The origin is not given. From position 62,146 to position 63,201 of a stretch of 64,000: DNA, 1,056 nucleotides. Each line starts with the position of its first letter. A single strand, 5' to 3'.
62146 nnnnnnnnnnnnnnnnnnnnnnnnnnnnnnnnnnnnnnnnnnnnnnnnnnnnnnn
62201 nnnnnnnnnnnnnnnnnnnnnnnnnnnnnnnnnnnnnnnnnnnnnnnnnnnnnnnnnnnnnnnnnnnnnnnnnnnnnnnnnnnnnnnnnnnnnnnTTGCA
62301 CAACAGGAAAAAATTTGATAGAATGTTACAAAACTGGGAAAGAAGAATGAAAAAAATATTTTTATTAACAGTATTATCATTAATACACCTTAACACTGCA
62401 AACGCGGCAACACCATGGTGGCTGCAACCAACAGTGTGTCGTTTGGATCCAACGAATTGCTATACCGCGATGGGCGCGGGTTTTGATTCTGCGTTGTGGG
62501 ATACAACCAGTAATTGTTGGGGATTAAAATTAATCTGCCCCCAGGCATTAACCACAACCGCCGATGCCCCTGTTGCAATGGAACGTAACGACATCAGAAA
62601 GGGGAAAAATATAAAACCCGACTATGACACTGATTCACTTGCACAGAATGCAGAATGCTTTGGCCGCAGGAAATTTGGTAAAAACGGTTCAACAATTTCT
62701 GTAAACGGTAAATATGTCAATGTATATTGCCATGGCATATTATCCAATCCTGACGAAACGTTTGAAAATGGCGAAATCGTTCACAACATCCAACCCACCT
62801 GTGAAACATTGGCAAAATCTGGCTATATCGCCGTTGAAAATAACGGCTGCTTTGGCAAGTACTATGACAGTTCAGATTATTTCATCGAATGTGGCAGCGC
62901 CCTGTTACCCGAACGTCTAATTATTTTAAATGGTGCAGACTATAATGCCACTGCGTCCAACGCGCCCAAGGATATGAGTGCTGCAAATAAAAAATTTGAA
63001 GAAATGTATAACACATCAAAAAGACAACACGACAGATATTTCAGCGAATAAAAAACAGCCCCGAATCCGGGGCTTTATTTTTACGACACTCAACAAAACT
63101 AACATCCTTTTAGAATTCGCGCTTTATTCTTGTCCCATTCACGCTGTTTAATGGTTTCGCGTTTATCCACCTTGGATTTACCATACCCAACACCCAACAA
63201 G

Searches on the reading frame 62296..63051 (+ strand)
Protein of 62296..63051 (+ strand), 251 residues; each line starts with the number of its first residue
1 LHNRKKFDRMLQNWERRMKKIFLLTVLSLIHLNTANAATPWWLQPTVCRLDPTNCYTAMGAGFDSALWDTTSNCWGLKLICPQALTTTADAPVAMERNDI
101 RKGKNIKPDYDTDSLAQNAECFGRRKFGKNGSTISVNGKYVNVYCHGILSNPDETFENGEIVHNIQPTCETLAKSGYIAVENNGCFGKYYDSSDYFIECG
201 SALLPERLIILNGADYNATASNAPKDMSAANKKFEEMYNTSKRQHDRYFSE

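Call 3: search_protein_families(library=pfam, proteins=[window:62296-63051:+], max_evalue=1)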
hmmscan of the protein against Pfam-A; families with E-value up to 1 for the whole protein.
window:62296-63051:+ (251 aa): 0 families

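Call 4: search_protein_families(library=ncbifam, proteins=[window:62296-63051:+], max_evalue=1)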
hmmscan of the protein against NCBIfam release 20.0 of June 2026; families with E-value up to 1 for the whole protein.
window:62296-63051:+ (251 aa): 0 families

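Call 26: find_homologous_proteins(query=window:62347-63051:+)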
Query window:62347-63051:+ (234 aa): 148 proteins with E <= 0.001 among 363 candidates; the best 120 are listed.
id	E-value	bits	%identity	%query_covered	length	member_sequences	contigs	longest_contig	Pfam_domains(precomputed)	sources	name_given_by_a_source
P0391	5.6e-158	542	98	100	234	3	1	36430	-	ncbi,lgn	-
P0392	3.9e-112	392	69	99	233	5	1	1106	-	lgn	-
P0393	2.8e-109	382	69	100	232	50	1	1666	-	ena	-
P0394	2.4e-108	379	67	100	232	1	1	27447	-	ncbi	-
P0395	9.5e-108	377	66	99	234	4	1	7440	-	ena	-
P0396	1.1e-105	371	68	97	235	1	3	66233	-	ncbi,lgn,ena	-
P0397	2.0e-105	370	67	100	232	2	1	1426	-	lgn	-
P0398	4.8e-103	362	63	100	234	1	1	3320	-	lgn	-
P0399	6.3e-101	355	64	100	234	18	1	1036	-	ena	-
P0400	1.6e-100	354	62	100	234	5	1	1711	-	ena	-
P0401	1.5e-97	344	61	100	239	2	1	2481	-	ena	-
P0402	3.8e-94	333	60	100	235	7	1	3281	-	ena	-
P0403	9.8e-94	332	61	100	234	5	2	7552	-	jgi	-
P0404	1.1e-93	331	60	100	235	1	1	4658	-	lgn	-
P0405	1.4e-93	331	60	98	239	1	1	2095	-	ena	-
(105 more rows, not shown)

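Call 48: predict_structure(alignment_id=A3)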
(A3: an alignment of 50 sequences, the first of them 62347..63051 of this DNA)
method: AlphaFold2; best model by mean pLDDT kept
length: 234 residues; sequences in the alignment: 50
mean_pLDDT: 72.6   pTM: 0.53
mean pLDDT of the five models: 72.6, 71.5, 70.6, 69.6, 68.7
residues with pLDDT >= 90: 35; 70-90: 116; 50-70: 48; < 50: 35
segments of 3 or more residues with pLDDT < 50: 26-53, 55-58
pLDDT, mean of each block of 10 residues (from residue 1): 57 55 46 37 40 50 90 85 86 88 86 86 90 89 90 86 83 76 84 61 56 72 79 67
secondary structure, 60 per line:
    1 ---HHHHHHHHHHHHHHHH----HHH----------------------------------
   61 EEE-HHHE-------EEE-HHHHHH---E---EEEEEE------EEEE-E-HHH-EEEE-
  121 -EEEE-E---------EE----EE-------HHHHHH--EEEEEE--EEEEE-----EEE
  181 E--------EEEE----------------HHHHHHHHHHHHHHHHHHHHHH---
elements in order: H4-19 E61-63 E76-78 H80-85 E93-98 E105-108 E116-119 E122-125 H152-157 E160-165 E168-172 E178-181 E190-193 H210-231

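Call 51: fold_search(model_id=the predicted structure, library=pdb)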
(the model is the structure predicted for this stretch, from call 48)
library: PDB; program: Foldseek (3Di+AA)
matches with E <= 10: 32; with E <= 0.001: 0
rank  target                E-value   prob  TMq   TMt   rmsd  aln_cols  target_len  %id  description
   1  3rsj_D                2.7e+00  0.01  0.11  0.07  18.6       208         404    9  Structure of HCRF in complex with Ganglioside GD1a (released 2011-08-17)
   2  1ztm_B                3.9e+00  0.01  0.13  0.09  31.1       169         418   15  Structure of the Uncleaved Paramyxovirus (hPIV3) Fusion Protein (released 2005-07-19)
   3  3rsj_A                4.4e+00  0.01  0.11  0.08  18.1       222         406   12  Structure of HCRF in complex with Ganglioside GD1a (released 2011-08-17)
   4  4kgg_C                4.7e+00  0.02  0.17  0.21  10.7       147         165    8  Crystal structure of light mutant2 and dcr3 complex (released 2013-08-07)
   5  8xgc_M                4.7e+00  0.01  0.09  0.07  16.2       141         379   14  Structure of yeast replisome associated with FACT and histone hexamer, Composite map (released 2024-02-14)
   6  3s6x_A                5.0e+00  0.01  0.09  0.08  11.6        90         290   10  Structure of reovirus attachment protein sigma1 in complex with alpha-2,3-sialyllactose (released 2011-11-23)
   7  4kgq_D                5.4e+00  0.01  0.13  0.16  16.5       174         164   10  Crystal structure of a human light loop mutant in complex with dcr3 (released 2013-07-10)
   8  6pog_B                5.4e+00  0.01  0.10  0.10  13.9       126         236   12  Crystal structure of the NELL2 EGF1-6-Robo3 FN1 complex (released 2020-05-06)
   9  3alq_S                5.7e+00  0.01  0.13  0.16  12.6       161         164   11  Crystal structure of TNF-TNFR2 complex (released 2010-11-17)
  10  3s6x_B                5.7e+00  0.01  0.11  0.09  27.8       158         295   14  Structure of reovirus attachment protein sigma1 in complex with alpha-2,3-sialyllactose (released 2011-11-23)
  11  6pe9_U                6.1e+00  0.01  0.09  0.15  12.9        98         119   11  Crystal Structure of CD40 complexed to FAB516 (released 2019-08-14)
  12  3alq_R                6.1e+00  0.01  0.11  0.13  17.2       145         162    9  Crystal structure of TNF-TNFR2 complex (released 2010-11-17)
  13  3mhd                  6.5e+00  0.01  0.11  0.17  12.1       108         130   10  Crystal structure of DCR3 (released 2011-02-23)
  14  3s6x_C                6.5e+00  0.01  0.10  0.09  29.1       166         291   15  Structure of reovirus attachment protein sigma1 in complex with alpha-2,3-sialyllactose (released 2011-11-23)
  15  8th3_B                6.9e+00  0.04  0.11  0.22   5.6        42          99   17  Structure of AT118-H Nanobody Antagonist in Complex with the Angiotensin II Type I Receptor (released 2024-05-22)
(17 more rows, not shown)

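Call 77: search_protein_families(library=phrogs, proteins=[window:62347-63051:+], max_evalue=0.01)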
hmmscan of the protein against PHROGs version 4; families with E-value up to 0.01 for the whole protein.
window:62347-63051:+ (234 aa): 0 families

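Call 78: search_solved_structures(query=A3, max_evalue=1)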
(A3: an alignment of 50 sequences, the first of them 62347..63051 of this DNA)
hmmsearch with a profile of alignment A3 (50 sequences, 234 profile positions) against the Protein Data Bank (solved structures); distinct sequences matched with E-value up to 1: 0.
